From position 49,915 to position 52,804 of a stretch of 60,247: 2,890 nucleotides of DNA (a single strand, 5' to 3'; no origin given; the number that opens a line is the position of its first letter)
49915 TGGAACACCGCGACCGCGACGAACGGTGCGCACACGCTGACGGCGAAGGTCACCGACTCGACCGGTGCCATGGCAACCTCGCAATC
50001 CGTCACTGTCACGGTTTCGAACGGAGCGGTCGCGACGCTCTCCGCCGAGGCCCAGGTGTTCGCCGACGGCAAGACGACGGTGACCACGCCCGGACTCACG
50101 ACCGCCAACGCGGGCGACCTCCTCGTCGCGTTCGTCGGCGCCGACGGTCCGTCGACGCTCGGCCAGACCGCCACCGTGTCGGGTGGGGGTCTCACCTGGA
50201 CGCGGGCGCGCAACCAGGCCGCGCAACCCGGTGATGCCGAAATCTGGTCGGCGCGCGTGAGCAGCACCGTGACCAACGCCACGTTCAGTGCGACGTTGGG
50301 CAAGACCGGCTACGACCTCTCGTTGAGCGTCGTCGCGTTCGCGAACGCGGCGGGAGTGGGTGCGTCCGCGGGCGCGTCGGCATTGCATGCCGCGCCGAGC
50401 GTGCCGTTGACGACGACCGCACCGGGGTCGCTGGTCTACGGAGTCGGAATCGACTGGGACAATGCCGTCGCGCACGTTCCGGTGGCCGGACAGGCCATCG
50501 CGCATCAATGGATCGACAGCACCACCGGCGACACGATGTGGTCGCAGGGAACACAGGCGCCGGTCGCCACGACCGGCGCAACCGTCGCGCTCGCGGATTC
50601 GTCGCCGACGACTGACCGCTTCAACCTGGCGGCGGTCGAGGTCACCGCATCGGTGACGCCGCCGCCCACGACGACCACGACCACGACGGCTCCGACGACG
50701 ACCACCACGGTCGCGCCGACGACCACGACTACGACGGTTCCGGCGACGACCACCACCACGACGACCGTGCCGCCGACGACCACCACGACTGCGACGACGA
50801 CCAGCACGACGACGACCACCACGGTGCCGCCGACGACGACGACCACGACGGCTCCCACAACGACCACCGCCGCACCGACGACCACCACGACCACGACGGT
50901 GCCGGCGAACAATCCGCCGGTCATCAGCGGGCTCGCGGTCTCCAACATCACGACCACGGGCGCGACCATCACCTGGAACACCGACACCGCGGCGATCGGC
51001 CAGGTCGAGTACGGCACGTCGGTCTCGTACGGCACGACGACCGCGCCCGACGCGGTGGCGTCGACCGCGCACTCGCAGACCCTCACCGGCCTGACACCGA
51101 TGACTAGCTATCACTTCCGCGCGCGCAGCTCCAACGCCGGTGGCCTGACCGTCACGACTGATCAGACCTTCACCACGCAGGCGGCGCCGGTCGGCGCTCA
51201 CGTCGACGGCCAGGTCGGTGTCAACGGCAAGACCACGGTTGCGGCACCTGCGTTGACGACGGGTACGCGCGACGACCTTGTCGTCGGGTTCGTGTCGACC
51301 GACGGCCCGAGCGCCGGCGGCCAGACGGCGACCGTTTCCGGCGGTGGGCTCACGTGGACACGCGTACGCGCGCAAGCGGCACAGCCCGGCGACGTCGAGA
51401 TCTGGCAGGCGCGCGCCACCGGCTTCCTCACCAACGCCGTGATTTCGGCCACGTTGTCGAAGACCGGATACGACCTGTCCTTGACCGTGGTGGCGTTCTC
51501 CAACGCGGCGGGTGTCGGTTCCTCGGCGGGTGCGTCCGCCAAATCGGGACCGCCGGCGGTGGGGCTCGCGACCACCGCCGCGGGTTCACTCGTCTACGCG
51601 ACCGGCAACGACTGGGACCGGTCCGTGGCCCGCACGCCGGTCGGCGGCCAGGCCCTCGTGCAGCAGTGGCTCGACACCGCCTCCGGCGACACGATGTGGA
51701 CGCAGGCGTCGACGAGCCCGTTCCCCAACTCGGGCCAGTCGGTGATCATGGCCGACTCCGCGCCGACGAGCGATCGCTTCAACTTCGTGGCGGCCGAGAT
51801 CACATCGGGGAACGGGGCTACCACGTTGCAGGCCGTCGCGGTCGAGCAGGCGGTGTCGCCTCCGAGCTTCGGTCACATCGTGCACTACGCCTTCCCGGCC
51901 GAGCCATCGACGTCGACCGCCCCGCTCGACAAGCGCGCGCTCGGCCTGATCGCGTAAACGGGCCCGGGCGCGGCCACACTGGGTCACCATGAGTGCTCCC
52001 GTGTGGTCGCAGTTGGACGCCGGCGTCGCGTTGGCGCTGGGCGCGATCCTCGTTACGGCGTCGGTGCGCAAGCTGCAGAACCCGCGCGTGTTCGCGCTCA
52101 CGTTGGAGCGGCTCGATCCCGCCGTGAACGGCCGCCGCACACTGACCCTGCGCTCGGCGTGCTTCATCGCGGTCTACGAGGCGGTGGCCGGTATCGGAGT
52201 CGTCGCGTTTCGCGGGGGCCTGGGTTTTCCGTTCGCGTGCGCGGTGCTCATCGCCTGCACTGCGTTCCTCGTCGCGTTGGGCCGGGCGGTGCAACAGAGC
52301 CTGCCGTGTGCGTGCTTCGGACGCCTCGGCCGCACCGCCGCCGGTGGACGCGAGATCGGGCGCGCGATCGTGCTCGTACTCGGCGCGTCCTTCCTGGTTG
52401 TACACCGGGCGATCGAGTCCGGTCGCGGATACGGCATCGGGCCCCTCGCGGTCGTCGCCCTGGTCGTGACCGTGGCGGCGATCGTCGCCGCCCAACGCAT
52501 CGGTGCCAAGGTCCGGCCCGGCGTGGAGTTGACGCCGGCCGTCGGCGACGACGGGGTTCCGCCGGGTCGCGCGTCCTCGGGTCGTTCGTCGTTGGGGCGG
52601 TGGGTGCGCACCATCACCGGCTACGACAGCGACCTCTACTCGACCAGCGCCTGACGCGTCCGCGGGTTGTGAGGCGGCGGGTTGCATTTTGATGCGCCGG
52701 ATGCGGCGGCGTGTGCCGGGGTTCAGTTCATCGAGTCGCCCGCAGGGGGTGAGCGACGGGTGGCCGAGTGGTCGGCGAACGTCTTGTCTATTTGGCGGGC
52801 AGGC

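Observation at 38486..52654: Candidate extracellular copper-oxidase locus: two giant multidomain oxidases + DDHG-repeat protein + two-component system + MauE-like protein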

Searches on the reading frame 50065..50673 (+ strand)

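Call 19: search_protein_families(library=pfam, proteins=[window:50065-50673:+], max_evalue=10)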
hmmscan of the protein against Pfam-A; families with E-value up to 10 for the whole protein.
window:50065-50673:+ (203 aa): 1 family
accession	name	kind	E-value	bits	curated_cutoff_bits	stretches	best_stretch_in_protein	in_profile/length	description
PF08669.17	GCV_T_C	-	0.052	13.9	25.9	1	52-81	14-43/80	Glycine cleavage T-protein C-terminal barrel domain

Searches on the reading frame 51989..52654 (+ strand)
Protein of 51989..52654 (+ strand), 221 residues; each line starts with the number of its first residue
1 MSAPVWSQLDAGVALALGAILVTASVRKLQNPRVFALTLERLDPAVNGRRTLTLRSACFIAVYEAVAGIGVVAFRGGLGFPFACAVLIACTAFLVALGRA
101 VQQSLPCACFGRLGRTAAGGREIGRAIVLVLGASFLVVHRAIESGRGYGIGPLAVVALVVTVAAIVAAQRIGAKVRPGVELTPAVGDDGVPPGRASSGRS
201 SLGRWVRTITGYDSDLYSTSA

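Call 7: search_protein_families(library=pfam, proteins=[window:51989-52654:+], max_evalue=0.01)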
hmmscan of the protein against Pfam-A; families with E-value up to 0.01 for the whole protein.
window:51989-52654:+ (221 aa): 1 family
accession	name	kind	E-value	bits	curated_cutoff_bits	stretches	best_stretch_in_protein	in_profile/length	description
PF07291.16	MauE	-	2e-09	38.3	27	1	11-137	6-126/128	Methylamine utilisation protein MauE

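Call 48: find_homologous_proteins(query=window:51989-52651:+, max_evalue=0.00001)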
Query window:51989-52651:+ (221 aa): 141 proteins with E <= 0.00001 among 8000 candidates; the best 120 are listed.
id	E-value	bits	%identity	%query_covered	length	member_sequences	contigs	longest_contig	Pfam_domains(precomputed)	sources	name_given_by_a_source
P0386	3.2e-128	444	98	100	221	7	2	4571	PF07291.17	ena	-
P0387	9.1e-111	387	87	100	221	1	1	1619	PF07291.17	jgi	jgi:hypothetical protein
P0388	2.1e-110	386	87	100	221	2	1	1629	PF07291.17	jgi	jgi:hypothetical protein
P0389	2.2e-110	386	86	100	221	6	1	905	PF07291.17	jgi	jgi:hypothetical protein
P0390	2.5e-110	385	86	100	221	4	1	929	PF07291.17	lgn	-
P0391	1.4e-105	370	83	100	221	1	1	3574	PF07291.17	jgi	jgi:hypothetical protein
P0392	7.6e-100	351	83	100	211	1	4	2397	PF07291.17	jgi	jgi:hypothetical protein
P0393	3.3e-98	346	81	100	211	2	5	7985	PF07291.17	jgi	jgi:hypothetical protein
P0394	6.1e-98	345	81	100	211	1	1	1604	PF07291.17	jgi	jgi:hypothetical protein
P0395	2.7e-97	343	79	100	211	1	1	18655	PF07291.17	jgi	jgi:hypothetical protein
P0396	3.2e-97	343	79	100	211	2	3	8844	PF07291.17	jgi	jgi:hypothetical protein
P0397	4.4e-97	342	81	100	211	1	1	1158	PF07291.17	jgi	jgi:hypothetical protein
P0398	1.8e-96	340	79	100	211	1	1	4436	PF07291.17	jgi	jgi:hypothetical protein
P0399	1.8e-94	334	82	96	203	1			PF07291.17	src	-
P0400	2.5e-92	327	74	100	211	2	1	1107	PF07291.17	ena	-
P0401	1.7e-90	321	75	100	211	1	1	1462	PF07291.17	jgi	jgi:hypothetical protein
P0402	7.9e-82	292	70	100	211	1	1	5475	PF07291.17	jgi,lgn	jgi:hypothetical protein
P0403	2.4e-80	287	67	100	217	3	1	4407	PF07291.17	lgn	-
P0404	5.0e-80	286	67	100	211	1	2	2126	PF07291.17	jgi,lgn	jgi:hypothetical protein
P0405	1.5e-78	282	67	99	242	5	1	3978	PF07291.17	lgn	-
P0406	1.7e-78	281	66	99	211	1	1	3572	PF07291.17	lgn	-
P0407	2.0e-77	278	67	99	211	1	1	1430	PF07291.17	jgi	jgi:hypothetical protein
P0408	8.8e-77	276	86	69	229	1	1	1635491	PF07291.17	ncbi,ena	-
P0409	1.4e-76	275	84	71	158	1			PF07291.17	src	-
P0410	3.4e-76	274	64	100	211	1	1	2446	PF07291.17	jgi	jgi:hypothetical protein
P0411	6.7e-76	273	65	99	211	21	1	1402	PF07291.17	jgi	jgi:hypothetical protein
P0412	1.7e-75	272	65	99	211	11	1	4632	PF07291.17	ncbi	ncbi:MAG TPA: MauE/DoxX family redox-associated membrane protein [Acidimicrobiia bacterium]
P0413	6.2e-75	270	65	100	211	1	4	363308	PF07291.17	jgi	jgi:hypothetical protein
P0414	1.7e-74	268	62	100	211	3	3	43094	PF07291.17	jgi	jgi:hypothetical protein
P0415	1.7e-74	268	63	100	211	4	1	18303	PF07291.17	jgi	jgi:hypothetical protein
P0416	2.3e-74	268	64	99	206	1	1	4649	PF07291.17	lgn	-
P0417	3.1e-74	268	64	100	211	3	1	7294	PF07291.17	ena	-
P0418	5.6e-74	267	63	99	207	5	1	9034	PF07291.17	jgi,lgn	jgi:hypothetical protein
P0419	6.1e-74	267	62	100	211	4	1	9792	PF07291.17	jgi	jgi:hypothetical protein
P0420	2.0e-73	265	64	99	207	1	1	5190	PF07291.17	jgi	jgi:hypothetical protein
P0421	2.2e-73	265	64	99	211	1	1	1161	PF07291.17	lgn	-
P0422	3.0e-73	264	63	100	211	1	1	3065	PF07291.17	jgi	-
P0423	3.1e-73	264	64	99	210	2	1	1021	PF07291.17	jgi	jgi:hypothetical protein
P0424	4.4e-73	264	63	100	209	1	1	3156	PF07291.17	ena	-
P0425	4.9e-73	264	61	99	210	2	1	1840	PF07291.17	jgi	jgi:hypothetical protein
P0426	5.0e-73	264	63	99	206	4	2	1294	PF07291.17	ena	-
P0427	5.0e-73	264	64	100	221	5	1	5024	PF07291.17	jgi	jgi:hypothetical protein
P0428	9.2e-73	263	61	99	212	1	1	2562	PF07291.17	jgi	jgi:hypothetical protein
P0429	1.0e-72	263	62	99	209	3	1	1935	PF07291.17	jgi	jgi:hypothetical protein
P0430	1.2e-72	262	61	99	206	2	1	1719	PF07291.17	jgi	jgi:hypothetical protein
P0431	1.3e-72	262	62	100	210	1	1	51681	PF07291.17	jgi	jgi:hypothetical protein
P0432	3.5e-72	261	62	100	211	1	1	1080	PF07291.17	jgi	jgi:Methylamine utilisation protein MauE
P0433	3.7e-72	261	62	99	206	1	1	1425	PF07291.17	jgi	jgi:hypothetical protein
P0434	7.0e-72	260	62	99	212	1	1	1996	PF07291.17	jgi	jgi:hypothetical protein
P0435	7.8e-72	260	63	99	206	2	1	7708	PF07291.17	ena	-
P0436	1.3e-71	259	62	100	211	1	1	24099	PF07291.17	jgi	jgi:hypothetical protein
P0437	1.5e-71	259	63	99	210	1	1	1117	PF07291.17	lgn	-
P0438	3.6e-71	258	65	100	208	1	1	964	PF07291.17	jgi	jgi:hypothetical protein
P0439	3.8e-71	257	63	100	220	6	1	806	PF07291.17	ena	-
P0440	4.4e-71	257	61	100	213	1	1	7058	PF07291.17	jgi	jgi:hypothetical protein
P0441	5.7e-71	257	60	100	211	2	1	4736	PF07291.17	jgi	jgi:hypothetical protein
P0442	7.2e-71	257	61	99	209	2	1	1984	PF07291.17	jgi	jgi:hypothetical protein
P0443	9.5e-71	256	61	100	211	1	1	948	PF07291.17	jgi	jgi:hypothetical protein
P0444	1.1e-70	256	60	100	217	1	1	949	PF07291.17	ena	-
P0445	1.3e-70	256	63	98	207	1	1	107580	PF07291.17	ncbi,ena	-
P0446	1.3e-70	256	63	99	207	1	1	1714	PF07291.17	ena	-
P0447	1.6e-70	255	60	99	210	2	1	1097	PF07291.17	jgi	jgi:hypothetical protein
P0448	1.9e-70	255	61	100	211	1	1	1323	PF07291.17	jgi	jgi:hypothetical protein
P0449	1.9e-70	255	62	100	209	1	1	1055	PF07291.17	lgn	-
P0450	2.3e-70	255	59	100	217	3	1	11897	PF07291.17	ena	-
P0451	3.0e-70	254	61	99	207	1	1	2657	PF07291.17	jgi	jgi:hypothetical protein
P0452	1.2e-69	253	63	100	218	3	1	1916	PF07291.17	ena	-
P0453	1.3e-69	252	63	98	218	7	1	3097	PF07291.17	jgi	jgi:hypothetical protein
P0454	2.2e-69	252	60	99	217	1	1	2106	PF07291.17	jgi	jgi:hypothetical protein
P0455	2.4e-69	252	62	99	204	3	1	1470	PF07291.17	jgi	-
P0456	2.5e-69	251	60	100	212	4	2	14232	PF07291.17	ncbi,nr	ncbi:MAG: hypothetical protein M3Q30_17020 [Actinomycetota bacterium]|nr:hypothetical protein [Actin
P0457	2.7e-69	251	61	100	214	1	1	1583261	PF07291.17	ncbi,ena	-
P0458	3.5e-69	251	60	98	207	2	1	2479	PF07291.17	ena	-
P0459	6.9e-69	250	59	100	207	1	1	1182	PF07291.17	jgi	-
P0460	8.9e-69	250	60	100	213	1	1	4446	PF07291.17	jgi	-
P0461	1.0e-68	249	62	99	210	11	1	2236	PF07291.17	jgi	jgi:hypothetical protein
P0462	1.1e-68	249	63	100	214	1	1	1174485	PF07291.17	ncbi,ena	-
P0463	3.6e-68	248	61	97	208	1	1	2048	PF07291.17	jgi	-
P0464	1.5e-67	246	61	99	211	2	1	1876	PF07291.17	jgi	jgi:Methylamine utilisation protein MauE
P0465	2.7e-67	245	66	89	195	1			PF07291.17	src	-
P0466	3.0e-67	245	58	98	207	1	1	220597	PF07291.17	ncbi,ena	-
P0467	3.1e-67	245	59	98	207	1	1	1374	PF07291.17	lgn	-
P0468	4.9e-67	244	59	100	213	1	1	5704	PF07291.17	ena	-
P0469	8.0e-67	243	60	100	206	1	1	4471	PF07291.17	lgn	-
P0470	1.5e-66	242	61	99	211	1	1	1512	PF07291.17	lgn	-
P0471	2.2e-66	242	60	100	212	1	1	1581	PF07291.17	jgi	jgi:hypothetical protein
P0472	2.4e-66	242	59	100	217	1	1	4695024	PF07291.17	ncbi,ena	-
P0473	6.2e-66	240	61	100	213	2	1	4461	PF07291.17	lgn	-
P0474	1.5e-65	239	60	99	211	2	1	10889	PF07291.17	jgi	jgi:hypothetical protein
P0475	9.2e-65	237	61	99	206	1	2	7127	PF07291.17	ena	-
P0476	9.6e-65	237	63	91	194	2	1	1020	PF07291.17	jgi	jgi:hypothetical protein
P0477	1.4e-64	236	56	100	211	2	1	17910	PF07291.17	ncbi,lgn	-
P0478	1.5e-64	236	60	100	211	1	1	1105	PF07291.17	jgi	jgi:hypothetical protein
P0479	3.5e-64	235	58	100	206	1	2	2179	PF07291.17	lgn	-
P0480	4.0e-64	234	59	98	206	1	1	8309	PF07291.17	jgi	jgi:hypothetical protein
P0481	6.0e-64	234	60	99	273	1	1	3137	PF07291.17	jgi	-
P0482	4.3e-63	231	58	99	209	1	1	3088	PF07291.17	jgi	jgi:hypothetical protein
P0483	8.3e-63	230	62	90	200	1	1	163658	PF07291.17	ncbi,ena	-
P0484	1.2e-62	230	58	99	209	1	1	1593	PF07291.17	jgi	jgi:hypothetical protein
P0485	1.9e-62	229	58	100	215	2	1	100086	PF07291.17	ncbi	-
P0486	3.1e-62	228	65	78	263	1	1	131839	PF07291.17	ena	-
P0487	9.8e-62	227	59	98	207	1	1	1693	PF07291.17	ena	-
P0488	4.9e-61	224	56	99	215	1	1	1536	PF07291.17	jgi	jgi:hypothetical protein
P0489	1.9e-60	222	69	72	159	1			PF07291.17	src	-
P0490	2.6e-60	222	55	99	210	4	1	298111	PF07291.17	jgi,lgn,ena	-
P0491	7.8e-59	217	56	99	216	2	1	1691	PF07291.17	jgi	-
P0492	1.2e-58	217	72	65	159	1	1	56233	PF07291.17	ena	-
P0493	4.7e-58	215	55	100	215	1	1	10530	PF07291.17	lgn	-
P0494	3.3e-57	212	55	99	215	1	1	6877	PF07291.17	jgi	jgi:hypothetical protein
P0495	2.0e-56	209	54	99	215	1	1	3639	PF07291.17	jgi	jgi:hypothetical protein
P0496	3.9e-56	208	51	100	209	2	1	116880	PF07291.17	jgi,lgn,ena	-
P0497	5.1e-56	208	56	100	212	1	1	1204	PF07291.17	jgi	jgi:hypothetical protein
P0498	7.4e-56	207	54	99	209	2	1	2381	PF07291.17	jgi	jgi:hypothetical protein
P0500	6.3e-55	204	52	99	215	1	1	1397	PF07291.17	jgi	-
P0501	9.2e-55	204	54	100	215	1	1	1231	PF07291.17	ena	-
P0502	1.6e-54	203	52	100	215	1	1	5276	PF07291.17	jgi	jgi:hypothetical protein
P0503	2.2e-54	203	55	100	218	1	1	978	PF07291.17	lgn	-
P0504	3.4e-54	202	55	100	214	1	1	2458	PF07291.17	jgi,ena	-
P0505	3.7e-54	202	51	100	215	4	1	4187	PF07291.17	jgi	jgi:hypothetical protein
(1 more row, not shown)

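Call 49: find_encoding_contigs(protein=P0408, flank=10000, max_places=1)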
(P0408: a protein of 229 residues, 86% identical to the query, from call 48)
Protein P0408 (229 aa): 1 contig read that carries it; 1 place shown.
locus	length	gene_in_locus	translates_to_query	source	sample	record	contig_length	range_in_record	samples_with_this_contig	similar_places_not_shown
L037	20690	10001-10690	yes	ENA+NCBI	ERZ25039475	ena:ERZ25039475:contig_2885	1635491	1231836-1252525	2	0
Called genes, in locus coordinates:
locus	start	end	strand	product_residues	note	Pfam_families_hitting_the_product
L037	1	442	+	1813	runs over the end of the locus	PF00041:fn3 (faint), PF25059:FN3_DSCAM-DSCAML_C (faint), PF22359:Big-like (faint), PF01186:Lysyl_oxidase, PF16656:Pur_ac_phosph_N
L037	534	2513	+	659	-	PF13487:HD_5, PF01966:HD, PF17963:Big_9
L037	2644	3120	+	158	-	-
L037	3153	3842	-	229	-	PF00072:Response_reg, PF00196:GerE, PF04545:Sigma70_r4 (faint), PF08281:Sigma70_r4_2, PF13384:HTH_23 (weak)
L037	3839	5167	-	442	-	PF07730:HisKA_3 (weak), PF02518:HATPase_c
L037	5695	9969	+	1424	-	PF16656:Pur_ac_phosph_N, PF07250:Glyoxal_oxid_N, PF13418:Beta-prop_TYW4 (weak), PF13964:Beta-prop_Calicin (weak), PF24681:Kelch_KLHDC2_KLHL20_DRC7 (weak), PF09118:GO-like_E_set, PF17957:Big_7, PF16656:Pur_ac_phosph_N, +6 more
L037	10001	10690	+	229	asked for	PF07291:MauE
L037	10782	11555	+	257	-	-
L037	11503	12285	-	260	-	PF00106:adh_short, PF13561:adh_short_C2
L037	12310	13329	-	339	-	-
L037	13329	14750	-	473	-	PF08241:Methyltransf_11 (faint), PF13649:Methyltransf_25 (faint), PF01555:N6_N4_Mtase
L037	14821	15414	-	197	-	PF01161:PBP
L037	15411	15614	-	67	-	-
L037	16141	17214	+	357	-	PF00108:Thiolase_N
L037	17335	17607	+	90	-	-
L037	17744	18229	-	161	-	-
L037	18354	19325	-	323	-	PF00730:HhH-GPD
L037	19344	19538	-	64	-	-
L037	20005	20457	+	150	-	-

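Call 50: find_encoding_contigs(protein=P0413, flank=8000, max_places=1)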
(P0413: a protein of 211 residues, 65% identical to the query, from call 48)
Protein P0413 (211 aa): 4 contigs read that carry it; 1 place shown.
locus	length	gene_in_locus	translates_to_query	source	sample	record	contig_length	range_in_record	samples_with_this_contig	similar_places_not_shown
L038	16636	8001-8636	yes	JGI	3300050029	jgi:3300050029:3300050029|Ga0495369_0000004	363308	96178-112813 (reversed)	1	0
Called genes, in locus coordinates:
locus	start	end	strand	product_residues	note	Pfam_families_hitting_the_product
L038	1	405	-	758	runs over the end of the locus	PF02129:Peptidase_S15, PF08530:PepX_C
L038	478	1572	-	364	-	PF00005:ABC_tran, PF13304:AAA_21 (faint)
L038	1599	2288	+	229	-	PF00528:BPD_transp_1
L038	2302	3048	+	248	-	PF00528:BPD_transp_1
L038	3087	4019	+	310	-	PF04069:OpuAC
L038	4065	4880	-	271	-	-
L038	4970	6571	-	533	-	PF17963:Big_9, PF17892:Cadherin_5 (weak), PF00041:fn3 (weak)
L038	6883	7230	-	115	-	-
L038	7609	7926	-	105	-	-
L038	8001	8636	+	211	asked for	PF07291:MauE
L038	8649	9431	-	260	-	PF00106:adh_short, PF13561:adh_short_C2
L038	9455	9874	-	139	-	-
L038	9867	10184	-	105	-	-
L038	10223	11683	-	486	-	PF01555:N6_N4_Mtase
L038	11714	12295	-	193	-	PF01161:PBP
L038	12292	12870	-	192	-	PF00300:His_Phos_1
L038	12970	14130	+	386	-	PF00108:Thiolase_N, PF02803:Thiolase_C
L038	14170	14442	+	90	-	-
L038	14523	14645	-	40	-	-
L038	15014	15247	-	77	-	PF06781:CrgA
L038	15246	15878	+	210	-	PF00117:GATase, PF07722:Peptidase_C26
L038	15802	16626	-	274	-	PF00730:HhH-GPD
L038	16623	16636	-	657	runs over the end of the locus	PF00069:Pkinase, PF01636:APH (faint), PF07714:PK_Tyr_Ser-Thr, PF03109:ABC1, PF03793:PASTA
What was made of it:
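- L038 has MauE, SDR, methylase, PBP, His_Phos and thiolase with no kinase/regulator pair and no oxidases (call 50).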

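Call 51: find_encoding_contigs(protein=P0472, flank=8000, max_places=1)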
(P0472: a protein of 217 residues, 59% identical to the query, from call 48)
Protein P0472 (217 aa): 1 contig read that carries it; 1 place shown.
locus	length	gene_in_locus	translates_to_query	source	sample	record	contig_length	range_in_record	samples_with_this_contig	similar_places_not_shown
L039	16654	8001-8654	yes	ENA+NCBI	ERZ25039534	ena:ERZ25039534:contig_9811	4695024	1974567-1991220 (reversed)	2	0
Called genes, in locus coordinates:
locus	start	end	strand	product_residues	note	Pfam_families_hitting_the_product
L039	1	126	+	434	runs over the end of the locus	PF03721:UDPG_MGDP_dh_N, PF00984:UDPG_MGDP_dh, PF03720:UDPG_MGDP_dh_C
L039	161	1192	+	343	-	-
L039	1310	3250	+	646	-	PF13487:HD_5, PF01966:HD, PF17892:Cadherin_5 (weak), PF17963:Big_9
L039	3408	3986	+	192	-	-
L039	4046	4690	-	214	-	PF00072:Response_reg, PF18321:3HCDH_RFF (faint), PF13384:HTH_23 (faint), PF00196:GerE, PF08281:Sigma70_r4_2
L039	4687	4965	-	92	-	PF02518:HATPase_c, PF13581:HATPase_c_2 (weak)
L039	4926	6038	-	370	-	PF07730:HisKA_3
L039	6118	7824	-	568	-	PF00563:EAL, PF13492:GAF_3 (faint), PF01590:GAF, PF13185:GAF_2 (weak), PF01590:GAF (weak)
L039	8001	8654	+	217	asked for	PF07291:MauE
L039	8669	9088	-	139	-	-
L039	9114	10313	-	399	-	PF01555:N6_N4_Mtase, PF08241:Methyltransf_11 (faint)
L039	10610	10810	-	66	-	-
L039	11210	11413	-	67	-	-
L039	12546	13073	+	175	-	PF00108:Thiolase_N, PF02803:Thiolase_C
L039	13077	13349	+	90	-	-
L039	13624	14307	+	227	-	-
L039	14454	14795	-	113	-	PF06781:CrgA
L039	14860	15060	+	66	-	-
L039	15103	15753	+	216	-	PF00117:GATase, PF07722:Peptidase_C26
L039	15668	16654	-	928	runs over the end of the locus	PF00069:Pkinase, PF01636:APH (faint), PF07714:PK_Tyr_Ser-Thr, PF03109:ABC1, PF00730:HhH-GPD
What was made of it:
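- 51989..52654 (+): MauE/DoxX-family membrane protein (221 aa) with a C-x-C-F-G motif. Orthologues occupy the same backbone position without a CRO in L038 and L039 (calls 50, 51).
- On MauE (PF07291) as part of a mau-type cofactor-maturation system: Orthologues at 59-65% identity lack any CRO or LOX neighbour (calls 50, 51).
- Closest known: MauE of the methylamine-utilisation. Different: Orthologues sit as single genes in a conserved backbone unrelated to any quinoprotein or oxidase (calls 50, 51).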

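Call 59: search_protein_families(library=ncbifam, proteins=[window:51989-52651:+], max_evalue=0.001)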
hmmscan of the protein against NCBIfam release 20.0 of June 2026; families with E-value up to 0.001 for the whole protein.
window:51989-52651:+ (221 aa): 0 families

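Call 67: search_protein_families(library=pfam, proteins=[L037:10782-11552:+, L039:161-1189:+], max_evalue=0.001)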
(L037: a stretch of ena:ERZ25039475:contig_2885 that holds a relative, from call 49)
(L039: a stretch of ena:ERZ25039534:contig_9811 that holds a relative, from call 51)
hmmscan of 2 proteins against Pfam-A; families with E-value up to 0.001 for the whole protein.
L037:10782-11552:+ (257 aa): 0 families

L039:161-1189:+ (343 aa): 0 families
